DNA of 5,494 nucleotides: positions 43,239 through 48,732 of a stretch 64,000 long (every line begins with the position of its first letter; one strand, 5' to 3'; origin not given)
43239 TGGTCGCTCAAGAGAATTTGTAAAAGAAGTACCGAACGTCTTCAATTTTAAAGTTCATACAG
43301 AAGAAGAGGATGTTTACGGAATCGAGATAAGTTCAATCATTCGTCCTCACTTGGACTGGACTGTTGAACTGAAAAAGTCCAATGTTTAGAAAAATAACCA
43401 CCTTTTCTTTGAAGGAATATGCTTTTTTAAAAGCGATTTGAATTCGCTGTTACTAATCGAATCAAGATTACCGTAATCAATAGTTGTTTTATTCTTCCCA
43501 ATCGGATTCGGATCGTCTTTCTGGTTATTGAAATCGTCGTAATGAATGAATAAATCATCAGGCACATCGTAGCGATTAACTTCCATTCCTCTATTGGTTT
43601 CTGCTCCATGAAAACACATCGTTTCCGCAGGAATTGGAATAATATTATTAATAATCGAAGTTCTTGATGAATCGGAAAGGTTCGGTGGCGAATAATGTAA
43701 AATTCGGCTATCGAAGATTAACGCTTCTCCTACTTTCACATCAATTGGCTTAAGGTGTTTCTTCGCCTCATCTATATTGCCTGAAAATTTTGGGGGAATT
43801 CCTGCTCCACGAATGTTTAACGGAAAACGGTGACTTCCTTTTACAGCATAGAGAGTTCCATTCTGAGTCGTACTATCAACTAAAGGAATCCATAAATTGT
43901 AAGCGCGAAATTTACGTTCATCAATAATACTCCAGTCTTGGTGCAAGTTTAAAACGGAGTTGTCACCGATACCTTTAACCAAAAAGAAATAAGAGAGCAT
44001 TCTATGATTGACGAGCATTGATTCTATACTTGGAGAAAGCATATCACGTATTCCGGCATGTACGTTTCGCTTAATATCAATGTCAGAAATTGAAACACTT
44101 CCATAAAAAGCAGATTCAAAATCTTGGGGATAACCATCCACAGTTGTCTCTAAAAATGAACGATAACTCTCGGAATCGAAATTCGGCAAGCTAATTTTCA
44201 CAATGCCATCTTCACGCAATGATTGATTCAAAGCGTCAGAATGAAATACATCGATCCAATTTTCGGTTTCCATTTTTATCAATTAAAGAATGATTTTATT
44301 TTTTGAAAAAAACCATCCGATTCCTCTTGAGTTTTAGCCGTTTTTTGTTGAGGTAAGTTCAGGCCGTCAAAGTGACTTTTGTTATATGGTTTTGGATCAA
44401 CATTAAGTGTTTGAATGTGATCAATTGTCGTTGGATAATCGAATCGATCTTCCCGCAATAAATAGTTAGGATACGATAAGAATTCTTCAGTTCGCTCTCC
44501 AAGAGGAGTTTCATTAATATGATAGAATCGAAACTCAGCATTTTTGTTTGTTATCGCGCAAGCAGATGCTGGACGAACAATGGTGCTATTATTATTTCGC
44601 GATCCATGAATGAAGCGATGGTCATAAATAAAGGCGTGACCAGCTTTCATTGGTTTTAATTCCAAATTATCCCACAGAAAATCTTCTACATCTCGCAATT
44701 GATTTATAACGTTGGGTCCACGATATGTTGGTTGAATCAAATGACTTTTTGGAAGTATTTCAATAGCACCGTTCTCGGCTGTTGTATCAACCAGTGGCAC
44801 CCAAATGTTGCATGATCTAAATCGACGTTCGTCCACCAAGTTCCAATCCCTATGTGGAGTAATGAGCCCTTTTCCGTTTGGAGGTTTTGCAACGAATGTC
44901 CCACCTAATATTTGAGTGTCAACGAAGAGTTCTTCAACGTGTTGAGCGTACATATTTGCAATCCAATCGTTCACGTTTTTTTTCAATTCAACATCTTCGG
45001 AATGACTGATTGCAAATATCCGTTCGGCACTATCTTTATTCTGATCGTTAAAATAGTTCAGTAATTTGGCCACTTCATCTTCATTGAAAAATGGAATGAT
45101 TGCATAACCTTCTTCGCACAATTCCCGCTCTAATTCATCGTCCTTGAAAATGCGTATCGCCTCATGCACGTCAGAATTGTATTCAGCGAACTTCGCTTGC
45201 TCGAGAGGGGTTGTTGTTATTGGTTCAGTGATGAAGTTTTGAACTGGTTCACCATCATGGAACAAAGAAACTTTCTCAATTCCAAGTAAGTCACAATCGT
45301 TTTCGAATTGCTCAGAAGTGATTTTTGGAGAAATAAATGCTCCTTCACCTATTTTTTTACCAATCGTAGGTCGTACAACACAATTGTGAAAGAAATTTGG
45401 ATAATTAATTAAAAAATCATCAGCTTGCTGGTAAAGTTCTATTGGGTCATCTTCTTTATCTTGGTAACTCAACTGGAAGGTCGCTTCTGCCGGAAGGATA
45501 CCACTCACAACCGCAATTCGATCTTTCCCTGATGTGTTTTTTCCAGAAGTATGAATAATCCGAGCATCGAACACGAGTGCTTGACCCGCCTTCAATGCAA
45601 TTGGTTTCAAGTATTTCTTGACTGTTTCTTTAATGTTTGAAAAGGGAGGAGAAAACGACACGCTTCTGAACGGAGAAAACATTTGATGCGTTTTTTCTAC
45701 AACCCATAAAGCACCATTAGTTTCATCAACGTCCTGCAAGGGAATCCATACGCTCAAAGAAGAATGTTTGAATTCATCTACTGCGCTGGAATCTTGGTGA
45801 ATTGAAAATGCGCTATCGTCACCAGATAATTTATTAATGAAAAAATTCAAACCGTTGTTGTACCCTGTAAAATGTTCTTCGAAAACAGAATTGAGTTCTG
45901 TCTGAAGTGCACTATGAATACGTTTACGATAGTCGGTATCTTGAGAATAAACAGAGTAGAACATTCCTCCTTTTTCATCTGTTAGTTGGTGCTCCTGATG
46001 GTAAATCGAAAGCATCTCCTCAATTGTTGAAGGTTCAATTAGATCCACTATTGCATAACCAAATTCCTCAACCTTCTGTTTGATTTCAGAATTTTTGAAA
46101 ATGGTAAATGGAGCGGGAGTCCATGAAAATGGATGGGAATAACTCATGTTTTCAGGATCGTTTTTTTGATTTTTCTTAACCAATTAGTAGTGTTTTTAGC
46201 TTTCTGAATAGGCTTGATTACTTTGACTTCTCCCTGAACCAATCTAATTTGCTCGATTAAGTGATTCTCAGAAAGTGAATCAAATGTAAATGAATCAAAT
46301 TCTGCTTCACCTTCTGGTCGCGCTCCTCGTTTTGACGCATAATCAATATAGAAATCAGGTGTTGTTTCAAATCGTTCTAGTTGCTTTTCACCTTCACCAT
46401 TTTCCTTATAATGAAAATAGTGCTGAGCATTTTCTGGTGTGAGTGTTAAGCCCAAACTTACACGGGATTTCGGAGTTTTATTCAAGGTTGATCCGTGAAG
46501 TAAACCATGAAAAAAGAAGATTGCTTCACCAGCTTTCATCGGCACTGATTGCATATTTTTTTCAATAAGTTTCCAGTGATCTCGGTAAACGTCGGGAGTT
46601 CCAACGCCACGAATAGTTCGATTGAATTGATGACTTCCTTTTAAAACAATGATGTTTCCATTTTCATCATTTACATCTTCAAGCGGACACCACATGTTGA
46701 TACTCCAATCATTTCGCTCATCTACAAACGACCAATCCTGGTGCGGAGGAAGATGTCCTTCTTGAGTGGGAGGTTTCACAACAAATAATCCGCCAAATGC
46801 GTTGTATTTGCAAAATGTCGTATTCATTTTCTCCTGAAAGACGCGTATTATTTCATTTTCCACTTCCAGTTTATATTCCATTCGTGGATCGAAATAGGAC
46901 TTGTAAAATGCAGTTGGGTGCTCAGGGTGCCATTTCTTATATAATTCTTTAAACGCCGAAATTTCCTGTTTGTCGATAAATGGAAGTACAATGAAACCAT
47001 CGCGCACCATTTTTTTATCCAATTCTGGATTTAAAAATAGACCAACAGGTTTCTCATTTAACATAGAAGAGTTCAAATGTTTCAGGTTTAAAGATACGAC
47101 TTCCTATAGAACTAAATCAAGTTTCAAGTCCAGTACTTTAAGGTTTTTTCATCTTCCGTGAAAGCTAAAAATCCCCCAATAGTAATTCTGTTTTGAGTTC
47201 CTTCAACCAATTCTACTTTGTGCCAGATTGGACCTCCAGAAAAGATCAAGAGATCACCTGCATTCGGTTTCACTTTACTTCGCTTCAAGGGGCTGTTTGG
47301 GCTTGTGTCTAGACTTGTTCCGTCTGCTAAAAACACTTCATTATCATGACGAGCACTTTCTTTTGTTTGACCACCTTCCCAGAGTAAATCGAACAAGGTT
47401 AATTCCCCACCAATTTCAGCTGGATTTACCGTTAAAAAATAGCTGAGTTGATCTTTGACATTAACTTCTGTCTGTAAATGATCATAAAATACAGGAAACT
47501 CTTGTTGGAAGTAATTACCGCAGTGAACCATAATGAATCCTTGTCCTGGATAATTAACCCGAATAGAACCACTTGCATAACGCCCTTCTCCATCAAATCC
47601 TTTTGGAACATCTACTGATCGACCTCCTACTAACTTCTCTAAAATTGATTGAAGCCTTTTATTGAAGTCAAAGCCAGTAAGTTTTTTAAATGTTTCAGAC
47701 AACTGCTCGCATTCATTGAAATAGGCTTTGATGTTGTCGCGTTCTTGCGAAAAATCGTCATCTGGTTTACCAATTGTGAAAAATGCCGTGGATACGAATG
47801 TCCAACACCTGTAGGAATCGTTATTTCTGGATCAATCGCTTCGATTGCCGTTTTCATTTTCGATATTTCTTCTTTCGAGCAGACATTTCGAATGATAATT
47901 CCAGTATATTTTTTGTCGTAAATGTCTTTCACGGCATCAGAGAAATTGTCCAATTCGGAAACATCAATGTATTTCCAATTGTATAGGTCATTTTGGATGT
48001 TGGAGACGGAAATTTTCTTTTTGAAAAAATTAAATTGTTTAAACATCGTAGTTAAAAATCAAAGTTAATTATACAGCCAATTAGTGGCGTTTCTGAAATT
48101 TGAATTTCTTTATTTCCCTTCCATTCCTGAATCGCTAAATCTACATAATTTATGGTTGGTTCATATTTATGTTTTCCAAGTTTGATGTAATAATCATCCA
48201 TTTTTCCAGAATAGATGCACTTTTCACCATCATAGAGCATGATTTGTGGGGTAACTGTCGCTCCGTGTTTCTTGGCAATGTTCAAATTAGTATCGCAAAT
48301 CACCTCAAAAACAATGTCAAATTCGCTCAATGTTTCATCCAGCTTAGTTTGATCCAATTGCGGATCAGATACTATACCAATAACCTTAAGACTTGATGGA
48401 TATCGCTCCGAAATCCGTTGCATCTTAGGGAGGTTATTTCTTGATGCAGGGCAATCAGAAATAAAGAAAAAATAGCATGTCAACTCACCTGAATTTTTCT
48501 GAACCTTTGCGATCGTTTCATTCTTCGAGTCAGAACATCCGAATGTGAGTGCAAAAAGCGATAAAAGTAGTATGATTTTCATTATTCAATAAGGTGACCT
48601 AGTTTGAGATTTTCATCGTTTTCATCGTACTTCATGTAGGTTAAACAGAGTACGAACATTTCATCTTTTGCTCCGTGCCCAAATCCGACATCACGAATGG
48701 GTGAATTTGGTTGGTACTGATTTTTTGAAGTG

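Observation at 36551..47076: Nine PhyH-type Fe(II)/2OG dioxygenase domains built around an ABC (wzm/wzt) glycan exporter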

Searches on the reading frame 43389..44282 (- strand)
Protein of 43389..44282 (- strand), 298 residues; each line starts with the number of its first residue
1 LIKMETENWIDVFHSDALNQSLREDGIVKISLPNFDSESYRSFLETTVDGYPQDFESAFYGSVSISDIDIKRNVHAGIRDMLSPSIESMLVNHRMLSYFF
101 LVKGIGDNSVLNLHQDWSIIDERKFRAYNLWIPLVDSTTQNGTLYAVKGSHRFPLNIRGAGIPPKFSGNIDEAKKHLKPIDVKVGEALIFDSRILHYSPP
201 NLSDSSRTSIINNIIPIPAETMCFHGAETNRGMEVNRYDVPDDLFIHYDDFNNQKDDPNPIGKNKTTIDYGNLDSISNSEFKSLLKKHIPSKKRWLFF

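Call 6: search_protein_families(library=pfam, proteins=[window:43389-44282:-], max_evalue=0.1)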
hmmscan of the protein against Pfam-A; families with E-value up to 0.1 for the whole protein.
window:43389-44282:- (298 aa): 3 families
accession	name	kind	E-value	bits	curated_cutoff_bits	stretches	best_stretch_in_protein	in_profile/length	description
PF05721.19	PhyH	-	1.2e-18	68.6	22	1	90-208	87-212/213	Phytanoyl-CoA dioxygenase (PhyH)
PF13759.12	2OG-FeII_Oxy_5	-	0.0049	17.7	27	1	173-210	61-98/101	Putative 2OG-Fe(II) oxygenase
PF13640.12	2OG-FeII_Oxy_3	-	0.028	15.8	27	0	106-213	7-96/98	2OG-Fe(II) oxygenase superfamily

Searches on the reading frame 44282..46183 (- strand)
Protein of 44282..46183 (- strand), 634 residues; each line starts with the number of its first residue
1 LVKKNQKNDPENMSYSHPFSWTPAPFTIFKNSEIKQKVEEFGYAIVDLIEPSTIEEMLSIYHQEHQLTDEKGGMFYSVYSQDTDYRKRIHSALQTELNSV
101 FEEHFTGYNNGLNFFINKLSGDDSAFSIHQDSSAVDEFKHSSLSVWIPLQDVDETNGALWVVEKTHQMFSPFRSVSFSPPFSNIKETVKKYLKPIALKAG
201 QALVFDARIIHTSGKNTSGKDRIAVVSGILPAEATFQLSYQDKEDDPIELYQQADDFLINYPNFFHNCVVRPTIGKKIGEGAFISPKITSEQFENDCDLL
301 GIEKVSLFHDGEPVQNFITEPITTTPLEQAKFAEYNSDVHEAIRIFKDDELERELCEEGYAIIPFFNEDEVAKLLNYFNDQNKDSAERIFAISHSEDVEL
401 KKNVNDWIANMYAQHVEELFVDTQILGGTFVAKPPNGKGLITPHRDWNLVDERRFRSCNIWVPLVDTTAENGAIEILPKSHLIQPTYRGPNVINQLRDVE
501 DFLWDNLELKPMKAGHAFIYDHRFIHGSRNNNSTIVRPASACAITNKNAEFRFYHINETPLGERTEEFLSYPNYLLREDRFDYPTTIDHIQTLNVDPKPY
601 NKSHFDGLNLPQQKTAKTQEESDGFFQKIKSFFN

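Call 6: search_protein_families(library=pfam, proteins=[window:44282-46183:-], max_evalue=0.1)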
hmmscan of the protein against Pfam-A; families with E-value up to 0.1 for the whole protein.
window:44282-46183:- (634 aa): 3 families
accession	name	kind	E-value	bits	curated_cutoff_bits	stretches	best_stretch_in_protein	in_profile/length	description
PF05721.19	PhyH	-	1.4e-38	133.8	22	2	356-538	2-212/213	Phytanoyl-CoA dioxygenase (PhyH)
PF16301.11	DUF4943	-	0.0026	18.2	27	1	336-383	4-50/151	Domain of unknown function (DUF4943)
PF13759.12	2OG-FeII_Oxy_5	-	0.053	14.3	27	0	175-225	47-98/101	Putative 2OG-Fe(II) oxygenase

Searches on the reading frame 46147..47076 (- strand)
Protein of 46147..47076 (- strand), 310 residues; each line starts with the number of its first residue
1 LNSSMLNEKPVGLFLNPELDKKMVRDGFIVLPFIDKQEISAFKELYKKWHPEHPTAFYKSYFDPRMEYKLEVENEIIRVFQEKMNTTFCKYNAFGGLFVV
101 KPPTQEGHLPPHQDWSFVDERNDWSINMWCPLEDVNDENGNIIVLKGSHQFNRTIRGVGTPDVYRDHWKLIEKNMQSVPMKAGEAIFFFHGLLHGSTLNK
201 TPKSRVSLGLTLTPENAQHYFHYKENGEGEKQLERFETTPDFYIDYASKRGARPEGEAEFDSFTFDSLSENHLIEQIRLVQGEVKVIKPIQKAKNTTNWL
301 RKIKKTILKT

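Call 6: search_protein_families(library=pfam, proteins=[window:46147-47076:-], max_evalue=0.1)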
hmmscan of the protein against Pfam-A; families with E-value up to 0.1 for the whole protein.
window:46147-47076:- (310 aa): 1 family
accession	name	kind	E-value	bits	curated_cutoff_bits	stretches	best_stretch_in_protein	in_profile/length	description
PF05721.19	PhyH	-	8.3e-20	72.4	22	1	43-206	48-212/213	Phytanoyl-CoA dioxygenase (PhyH)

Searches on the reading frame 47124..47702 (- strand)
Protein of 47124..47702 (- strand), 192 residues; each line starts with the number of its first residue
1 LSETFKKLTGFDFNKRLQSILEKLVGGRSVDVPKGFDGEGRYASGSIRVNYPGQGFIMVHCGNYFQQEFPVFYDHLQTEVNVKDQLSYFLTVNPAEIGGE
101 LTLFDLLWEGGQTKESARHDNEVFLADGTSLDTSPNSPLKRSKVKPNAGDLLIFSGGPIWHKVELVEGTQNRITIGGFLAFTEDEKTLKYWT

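Call 6: search_protein_families(library=pfam, proteins=[window:47127-47702:-], max_evalue=0.1)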
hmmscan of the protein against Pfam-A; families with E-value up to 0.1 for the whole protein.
window:47127-47702:- (192 aa): 4 families
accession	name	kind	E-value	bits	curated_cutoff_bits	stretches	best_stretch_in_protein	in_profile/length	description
PF22814.2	WelO5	-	1.2e-50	173.1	27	1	3-191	95-276/277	Carrier-protein-independent halogenase WelO5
PF13640.12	2OG-FeII_Oxy_3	-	1.4e-05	26.4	27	1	66-179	8-97/98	2OG-Fe(II) oxygenase superfamily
PF13759.12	2OG-FeII_Oxy_5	-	0.0025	18.6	27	1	124-175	49-98/101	Putative 2OG-Fe(II) oxygenase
PF03171.26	2OG-FeII_Oxy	-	0.024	15.4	23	1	126-179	46-99/101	2OG-Fe(II) oxygenase superfamily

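Call 47: search_protein_families(library=ncbifam, proteins=[window:47124-47702:-], max_evalue=0.00001)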
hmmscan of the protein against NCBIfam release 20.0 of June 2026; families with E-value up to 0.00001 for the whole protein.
window:47124-47702:- (192 aa): 0 families

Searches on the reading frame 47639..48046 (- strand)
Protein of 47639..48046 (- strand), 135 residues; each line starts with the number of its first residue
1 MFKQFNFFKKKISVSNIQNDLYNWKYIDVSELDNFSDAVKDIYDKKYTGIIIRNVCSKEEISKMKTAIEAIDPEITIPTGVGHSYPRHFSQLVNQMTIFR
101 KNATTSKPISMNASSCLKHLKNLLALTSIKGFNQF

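Call 14: search_protein_families(library=pfam, proteins=[window:47639-48046:-], max_evalue=0.001)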
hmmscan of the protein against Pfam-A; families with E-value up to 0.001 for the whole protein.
window:47639-48046:- (135 aa): 1 family
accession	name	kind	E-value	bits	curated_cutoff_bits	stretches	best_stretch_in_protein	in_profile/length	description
PF22814.2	WelO5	-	1.6e-08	34.9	27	1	24-78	1-56/277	Carrier-protein-independent halogenase WelO5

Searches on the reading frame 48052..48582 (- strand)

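Call 5: search_protein_families(library=pfam, proteins=[window:48052-48582:-], max_evalue=0.01)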
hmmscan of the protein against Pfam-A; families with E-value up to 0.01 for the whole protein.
window:48052-48582:- (176 aa): 3 families
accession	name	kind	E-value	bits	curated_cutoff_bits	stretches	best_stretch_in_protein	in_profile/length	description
PF00578.27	AhpC-TSA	-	2.3e-05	24.7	26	1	26-115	19-113/124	AhpC/TSA family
PF13098.12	Thioredoxin_2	-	0.0032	18.2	27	1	32-121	5-88/104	Thioredoxin-like domain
PF08534.16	Redoxin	-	0.0084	16.3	26.6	0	27-111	23-107/148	Redoxin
